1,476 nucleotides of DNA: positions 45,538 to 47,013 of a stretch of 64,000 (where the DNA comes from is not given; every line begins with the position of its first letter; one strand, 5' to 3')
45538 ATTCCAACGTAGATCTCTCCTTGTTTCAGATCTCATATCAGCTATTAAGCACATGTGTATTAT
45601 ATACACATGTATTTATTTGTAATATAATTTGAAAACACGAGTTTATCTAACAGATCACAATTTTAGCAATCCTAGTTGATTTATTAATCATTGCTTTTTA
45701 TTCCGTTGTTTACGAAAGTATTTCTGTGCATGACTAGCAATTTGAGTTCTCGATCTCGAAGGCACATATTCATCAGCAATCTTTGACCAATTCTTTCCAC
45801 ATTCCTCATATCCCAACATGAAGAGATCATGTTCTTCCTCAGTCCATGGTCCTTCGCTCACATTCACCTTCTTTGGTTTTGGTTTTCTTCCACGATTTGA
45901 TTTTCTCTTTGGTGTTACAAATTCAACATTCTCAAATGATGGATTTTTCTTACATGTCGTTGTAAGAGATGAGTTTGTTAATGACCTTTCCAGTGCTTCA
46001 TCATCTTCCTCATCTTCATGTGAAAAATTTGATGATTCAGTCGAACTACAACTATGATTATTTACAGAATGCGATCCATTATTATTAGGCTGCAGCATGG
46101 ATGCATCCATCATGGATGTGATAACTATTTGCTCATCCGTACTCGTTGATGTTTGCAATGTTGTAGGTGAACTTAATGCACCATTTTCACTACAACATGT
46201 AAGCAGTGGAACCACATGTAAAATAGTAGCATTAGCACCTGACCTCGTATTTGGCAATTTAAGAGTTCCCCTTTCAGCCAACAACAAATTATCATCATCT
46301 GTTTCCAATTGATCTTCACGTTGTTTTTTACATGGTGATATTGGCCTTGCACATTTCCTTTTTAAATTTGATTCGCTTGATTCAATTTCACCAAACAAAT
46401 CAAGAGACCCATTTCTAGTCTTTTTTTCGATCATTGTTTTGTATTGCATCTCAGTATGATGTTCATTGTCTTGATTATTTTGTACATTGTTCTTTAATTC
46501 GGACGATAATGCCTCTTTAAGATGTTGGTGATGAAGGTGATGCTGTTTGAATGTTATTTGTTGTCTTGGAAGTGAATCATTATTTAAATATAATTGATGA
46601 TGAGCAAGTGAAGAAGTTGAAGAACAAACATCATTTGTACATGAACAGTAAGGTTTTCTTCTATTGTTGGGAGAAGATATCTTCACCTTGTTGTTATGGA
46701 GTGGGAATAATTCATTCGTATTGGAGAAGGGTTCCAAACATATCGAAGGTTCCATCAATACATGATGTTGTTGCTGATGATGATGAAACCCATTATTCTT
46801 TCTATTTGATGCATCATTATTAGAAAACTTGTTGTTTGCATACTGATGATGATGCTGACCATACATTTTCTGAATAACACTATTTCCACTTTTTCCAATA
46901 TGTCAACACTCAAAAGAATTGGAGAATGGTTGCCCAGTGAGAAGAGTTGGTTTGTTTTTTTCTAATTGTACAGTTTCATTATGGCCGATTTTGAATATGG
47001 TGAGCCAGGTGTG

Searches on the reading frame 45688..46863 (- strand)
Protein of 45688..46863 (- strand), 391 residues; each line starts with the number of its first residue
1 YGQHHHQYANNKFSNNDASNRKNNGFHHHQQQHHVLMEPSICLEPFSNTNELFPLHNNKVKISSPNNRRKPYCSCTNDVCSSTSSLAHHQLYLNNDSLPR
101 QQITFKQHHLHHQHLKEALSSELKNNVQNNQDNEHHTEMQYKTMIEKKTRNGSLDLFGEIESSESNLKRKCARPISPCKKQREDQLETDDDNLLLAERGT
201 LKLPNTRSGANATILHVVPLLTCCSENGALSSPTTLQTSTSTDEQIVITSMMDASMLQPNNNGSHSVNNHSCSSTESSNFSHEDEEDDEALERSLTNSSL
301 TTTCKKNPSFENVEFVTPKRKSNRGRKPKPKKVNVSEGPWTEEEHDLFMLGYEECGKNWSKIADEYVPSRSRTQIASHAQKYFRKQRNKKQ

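Call 30: search_protein_families(library=pfam, proteins=[window:45688-46863:-], max_evalue=0.001)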
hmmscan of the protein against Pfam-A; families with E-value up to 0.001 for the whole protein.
window:45688-46863:- (391 aa): 2 families
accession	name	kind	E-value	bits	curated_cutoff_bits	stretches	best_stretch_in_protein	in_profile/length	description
PF00249.37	Myb_DNA-binding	-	5.6e-13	49.2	24.4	1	338-383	2-46/46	Myb-like DNA-binding domain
PF13921.12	Myb_DNA-bind_6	-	1.1e-05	25.9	22.9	1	340-389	1-49/60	Myb-like DNA-binding domain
